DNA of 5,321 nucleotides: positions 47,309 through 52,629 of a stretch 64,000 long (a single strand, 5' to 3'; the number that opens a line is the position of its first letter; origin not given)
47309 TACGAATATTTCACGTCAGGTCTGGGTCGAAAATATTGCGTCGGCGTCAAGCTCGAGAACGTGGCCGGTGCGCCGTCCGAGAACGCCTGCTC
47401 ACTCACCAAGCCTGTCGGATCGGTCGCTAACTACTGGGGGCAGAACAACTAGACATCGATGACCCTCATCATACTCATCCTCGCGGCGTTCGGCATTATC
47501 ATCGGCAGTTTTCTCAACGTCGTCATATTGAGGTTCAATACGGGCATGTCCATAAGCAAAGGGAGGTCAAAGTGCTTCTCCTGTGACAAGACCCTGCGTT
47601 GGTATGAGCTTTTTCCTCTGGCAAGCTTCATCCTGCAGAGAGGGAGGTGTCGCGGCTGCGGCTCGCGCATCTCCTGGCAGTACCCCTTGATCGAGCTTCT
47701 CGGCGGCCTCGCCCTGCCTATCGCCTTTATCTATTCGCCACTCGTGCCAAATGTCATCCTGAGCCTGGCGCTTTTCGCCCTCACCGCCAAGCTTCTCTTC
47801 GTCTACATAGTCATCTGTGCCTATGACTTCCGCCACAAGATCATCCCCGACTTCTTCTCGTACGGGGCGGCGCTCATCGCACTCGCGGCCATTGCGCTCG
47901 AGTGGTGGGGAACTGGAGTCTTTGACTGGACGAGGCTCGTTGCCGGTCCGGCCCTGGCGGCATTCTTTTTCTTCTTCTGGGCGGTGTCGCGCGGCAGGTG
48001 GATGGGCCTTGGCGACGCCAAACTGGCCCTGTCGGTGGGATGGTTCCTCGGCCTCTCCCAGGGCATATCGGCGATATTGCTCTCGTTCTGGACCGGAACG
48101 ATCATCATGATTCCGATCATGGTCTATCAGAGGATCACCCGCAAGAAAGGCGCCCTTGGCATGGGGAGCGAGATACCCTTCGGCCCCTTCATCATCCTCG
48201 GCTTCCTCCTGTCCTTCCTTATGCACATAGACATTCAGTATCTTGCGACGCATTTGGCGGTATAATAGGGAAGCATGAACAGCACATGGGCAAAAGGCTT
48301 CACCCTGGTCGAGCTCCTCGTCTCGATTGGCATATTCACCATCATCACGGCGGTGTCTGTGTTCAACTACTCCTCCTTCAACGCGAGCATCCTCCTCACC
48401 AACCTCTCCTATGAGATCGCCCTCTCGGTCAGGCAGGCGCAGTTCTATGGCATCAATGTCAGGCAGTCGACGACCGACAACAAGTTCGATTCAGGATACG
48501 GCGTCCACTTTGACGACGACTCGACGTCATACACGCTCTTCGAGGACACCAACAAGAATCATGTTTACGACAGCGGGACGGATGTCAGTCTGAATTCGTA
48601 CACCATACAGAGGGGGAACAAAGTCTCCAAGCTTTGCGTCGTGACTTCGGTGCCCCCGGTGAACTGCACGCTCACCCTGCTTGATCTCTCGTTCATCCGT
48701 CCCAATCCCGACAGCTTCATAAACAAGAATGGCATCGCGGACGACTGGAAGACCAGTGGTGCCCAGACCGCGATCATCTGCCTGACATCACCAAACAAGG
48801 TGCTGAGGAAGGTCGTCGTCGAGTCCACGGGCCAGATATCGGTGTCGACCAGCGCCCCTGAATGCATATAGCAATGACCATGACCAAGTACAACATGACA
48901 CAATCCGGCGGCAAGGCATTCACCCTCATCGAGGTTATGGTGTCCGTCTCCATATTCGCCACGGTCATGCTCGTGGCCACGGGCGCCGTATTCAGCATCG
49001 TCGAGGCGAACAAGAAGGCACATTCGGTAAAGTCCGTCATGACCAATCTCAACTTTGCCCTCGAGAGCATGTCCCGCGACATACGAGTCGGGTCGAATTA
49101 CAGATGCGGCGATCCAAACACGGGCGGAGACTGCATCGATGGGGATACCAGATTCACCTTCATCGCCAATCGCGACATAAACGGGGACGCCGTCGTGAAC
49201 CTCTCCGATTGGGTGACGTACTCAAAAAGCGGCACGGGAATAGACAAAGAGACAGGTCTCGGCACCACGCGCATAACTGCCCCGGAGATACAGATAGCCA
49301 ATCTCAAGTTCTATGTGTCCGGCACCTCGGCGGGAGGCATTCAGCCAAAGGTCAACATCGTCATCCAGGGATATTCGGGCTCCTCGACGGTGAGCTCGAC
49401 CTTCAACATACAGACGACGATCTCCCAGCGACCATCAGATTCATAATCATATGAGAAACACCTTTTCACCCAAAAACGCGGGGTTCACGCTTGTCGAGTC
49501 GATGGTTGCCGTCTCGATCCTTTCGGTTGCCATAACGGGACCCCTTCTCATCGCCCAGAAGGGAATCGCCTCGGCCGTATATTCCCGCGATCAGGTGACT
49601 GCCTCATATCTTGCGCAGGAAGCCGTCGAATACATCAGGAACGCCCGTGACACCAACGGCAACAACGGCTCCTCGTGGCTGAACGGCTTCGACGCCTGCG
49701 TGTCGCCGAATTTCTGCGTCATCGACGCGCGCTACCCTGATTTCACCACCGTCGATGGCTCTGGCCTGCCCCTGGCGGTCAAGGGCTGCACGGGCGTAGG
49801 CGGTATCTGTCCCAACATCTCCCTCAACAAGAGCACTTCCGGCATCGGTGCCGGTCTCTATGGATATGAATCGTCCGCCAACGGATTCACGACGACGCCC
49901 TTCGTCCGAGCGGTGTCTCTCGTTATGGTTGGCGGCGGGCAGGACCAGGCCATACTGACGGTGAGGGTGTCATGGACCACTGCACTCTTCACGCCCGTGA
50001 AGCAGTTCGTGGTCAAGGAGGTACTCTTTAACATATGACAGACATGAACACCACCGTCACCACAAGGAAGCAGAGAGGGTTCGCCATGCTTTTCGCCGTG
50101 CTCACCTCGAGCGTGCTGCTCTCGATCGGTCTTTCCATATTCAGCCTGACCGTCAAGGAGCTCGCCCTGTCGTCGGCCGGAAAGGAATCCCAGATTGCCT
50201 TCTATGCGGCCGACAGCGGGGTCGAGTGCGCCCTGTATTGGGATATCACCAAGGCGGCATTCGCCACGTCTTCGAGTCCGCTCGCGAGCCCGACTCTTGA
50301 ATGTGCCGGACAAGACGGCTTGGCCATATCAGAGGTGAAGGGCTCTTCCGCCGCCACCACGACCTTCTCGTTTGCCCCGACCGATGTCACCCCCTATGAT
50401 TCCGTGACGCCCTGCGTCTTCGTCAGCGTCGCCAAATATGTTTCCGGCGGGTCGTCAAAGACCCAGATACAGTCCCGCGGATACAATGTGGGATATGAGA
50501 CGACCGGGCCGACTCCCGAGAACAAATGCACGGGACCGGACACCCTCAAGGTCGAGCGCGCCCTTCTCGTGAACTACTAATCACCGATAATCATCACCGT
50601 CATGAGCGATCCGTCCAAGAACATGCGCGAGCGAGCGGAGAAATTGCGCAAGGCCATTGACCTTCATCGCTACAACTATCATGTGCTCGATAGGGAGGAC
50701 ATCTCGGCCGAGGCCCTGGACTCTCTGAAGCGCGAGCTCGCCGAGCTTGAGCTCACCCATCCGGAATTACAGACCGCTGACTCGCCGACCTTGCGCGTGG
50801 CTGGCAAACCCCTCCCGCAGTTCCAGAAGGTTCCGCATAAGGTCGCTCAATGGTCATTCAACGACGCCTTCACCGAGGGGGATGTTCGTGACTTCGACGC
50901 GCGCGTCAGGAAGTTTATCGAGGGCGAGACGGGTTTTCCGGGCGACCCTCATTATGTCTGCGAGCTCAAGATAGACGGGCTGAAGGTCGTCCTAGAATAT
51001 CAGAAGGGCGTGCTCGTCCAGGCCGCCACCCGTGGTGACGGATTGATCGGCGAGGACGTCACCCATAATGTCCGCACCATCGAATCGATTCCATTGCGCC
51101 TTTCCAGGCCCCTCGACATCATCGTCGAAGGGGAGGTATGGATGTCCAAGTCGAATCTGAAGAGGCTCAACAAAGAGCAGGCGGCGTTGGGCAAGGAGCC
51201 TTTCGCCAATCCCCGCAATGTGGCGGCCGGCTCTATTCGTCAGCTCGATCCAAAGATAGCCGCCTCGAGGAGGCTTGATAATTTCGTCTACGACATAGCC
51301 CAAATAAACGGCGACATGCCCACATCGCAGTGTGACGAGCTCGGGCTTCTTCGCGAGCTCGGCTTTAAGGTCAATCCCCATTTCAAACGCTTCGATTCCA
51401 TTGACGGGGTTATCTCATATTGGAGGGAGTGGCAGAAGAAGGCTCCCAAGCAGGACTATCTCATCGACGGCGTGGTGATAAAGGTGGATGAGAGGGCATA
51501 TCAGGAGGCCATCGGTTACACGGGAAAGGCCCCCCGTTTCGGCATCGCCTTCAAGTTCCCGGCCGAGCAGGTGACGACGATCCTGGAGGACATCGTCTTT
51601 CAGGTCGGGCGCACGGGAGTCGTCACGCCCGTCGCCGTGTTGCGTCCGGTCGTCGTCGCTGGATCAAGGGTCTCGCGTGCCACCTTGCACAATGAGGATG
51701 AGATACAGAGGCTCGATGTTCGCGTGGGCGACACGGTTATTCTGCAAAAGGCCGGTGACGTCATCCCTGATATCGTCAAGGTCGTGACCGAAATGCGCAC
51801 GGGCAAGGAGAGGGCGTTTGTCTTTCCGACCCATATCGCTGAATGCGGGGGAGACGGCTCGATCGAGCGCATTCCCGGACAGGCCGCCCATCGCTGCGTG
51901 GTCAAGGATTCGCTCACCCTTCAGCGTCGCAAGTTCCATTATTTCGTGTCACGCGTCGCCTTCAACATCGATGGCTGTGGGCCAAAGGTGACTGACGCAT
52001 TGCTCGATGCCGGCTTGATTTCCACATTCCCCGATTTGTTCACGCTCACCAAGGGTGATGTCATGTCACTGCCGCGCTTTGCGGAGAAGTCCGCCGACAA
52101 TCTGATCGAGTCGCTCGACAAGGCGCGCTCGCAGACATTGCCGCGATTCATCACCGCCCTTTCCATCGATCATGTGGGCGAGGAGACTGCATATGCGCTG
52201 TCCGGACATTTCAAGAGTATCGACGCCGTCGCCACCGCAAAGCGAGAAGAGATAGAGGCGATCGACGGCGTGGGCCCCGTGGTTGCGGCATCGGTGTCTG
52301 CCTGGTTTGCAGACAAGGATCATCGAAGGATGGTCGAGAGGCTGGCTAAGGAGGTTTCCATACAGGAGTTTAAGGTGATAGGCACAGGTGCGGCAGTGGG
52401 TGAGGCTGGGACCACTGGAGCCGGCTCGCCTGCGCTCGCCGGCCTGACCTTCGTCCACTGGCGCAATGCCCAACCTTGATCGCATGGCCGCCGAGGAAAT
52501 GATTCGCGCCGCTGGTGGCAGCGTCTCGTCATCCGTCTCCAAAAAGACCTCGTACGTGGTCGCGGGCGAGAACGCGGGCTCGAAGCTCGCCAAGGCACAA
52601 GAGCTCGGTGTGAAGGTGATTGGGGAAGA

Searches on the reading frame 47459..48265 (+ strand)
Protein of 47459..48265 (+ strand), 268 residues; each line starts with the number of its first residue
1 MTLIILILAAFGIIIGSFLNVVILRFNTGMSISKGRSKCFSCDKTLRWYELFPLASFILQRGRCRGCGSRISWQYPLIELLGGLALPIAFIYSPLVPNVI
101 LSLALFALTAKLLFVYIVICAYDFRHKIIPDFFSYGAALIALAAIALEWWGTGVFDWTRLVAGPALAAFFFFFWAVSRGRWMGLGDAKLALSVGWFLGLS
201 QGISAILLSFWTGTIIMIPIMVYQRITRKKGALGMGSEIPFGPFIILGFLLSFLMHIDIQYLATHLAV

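Call 44: search_protein_families(library=pfam, proteins=[window:47459-48265:+], max_evalue=0.01)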
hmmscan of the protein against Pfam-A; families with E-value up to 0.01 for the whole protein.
window:47459-48265:+ (268 aa): 2 families
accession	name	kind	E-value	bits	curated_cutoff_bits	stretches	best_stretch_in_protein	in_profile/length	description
PF06750.18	A24_N_bact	-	1.8e-28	98.8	23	1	11-90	2-81/84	Bacterial Peptidase A24 N-terminal domain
PF01478.23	Peptidase_A24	-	5e-11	43.4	26.5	1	112-218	3-104/104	Type IV leader peptidase family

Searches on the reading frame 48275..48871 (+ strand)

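Call 44: search_protein_families(library=pfam, proteins=[window:48275-48871:+], max_evalue=0.01)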
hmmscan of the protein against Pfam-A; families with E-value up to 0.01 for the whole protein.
window:48275-48871:+ (198 aa): 1 family
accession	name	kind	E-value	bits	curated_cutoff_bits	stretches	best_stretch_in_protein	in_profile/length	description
PF07963.17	N_methyl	-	7.7e-06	25.7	21.2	1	7-27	5-25/27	Prokaryotic N-terminal methylation motif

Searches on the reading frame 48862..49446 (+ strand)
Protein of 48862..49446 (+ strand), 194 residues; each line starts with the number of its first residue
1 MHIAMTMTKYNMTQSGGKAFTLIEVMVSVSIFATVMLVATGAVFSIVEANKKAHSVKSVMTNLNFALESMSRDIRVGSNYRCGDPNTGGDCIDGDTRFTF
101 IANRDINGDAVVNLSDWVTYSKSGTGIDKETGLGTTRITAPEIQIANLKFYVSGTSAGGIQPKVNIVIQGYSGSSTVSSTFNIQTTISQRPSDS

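Call 44: search_protein_families(library=pfam, proteins=[window:48862-49446:+], max_evalue=0.01)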
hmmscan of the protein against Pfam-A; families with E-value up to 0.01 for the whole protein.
window:48862-49446:+ (194 aa): 1 family
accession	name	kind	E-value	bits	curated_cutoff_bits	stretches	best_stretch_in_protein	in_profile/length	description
PF07963.17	N_methyl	-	4.8e-06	26.4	21.2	1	18-39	5-26/27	Prokaryotic N-terminal methylation motif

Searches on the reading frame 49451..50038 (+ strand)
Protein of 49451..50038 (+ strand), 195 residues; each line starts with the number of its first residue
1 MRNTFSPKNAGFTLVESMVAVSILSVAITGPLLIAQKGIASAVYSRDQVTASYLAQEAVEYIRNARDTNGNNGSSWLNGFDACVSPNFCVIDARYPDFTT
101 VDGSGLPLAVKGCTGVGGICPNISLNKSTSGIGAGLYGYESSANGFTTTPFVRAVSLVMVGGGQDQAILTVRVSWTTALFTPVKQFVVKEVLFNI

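Call 44: search_protein_families(library=pfam, proteins=[window:49451-50038:+], max_evalue=0.01)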
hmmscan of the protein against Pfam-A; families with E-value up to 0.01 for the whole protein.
window:49451-50038:+ (195 aa): 1 family
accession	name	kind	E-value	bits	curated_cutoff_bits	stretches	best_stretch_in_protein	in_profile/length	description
PF07963.17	N_methyl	-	1.1e-06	28.4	21.2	1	8-30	3-25/27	Prokaryotic N-terminal methylation motif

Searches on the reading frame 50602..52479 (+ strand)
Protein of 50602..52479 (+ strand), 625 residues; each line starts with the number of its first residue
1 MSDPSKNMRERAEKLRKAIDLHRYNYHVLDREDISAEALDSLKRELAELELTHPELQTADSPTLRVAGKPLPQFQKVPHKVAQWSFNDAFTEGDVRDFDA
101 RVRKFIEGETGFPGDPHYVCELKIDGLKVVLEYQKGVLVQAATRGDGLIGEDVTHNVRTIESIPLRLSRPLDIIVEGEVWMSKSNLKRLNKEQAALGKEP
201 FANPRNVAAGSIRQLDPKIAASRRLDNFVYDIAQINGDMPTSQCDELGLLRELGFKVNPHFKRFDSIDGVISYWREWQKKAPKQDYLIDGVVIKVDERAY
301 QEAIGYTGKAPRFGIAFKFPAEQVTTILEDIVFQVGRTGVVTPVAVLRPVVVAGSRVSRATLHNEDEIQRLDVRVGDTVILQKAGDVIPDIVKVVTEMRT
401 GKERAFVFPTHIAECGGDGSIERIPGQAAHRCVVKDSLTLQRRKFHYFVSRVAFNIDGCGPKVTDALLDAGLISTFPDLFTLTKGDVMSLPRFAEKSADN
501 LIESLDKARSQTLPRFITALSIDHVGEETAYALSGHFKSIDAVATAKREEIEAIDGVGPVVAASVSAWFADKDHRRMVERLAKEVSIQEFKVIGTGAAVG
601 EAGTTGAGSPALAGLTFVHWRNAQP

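Call 76: search_protein_families(library=pfam, proteins=[window:50602-52479:+], max_evalue=0.001)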
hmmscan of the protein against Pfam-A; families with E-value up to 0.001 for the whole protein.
window:50602-52479:+ (625 aa): 5 families
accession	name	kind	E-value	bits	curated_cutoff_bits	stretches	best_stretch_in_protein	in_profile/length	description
PF01653.23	DNA_ligase_aden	-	4.2e-84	282.5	27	1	73-322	3-253/253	NAD-dependent DNA ligase adenylation domain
PF03120.22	DNA_ligase_OB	-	7.1e-34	116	32.9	1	325-402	1-78/79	NAD-dependent DNA ligase OB-fold domain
PF12826.13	HHH_2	-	2.6e-20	72.8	27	1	515-578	1-64/64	Helix-hairpin-helix motif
PF14520.12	HHH_5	-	1.7e-14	54.4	27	2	516-563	1-49/57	Helix-hairpin-helix domain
PF00633.29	HHH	-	2.1e-05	24.5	24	1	539-565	1-27/30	Helix-hairpin-helix motif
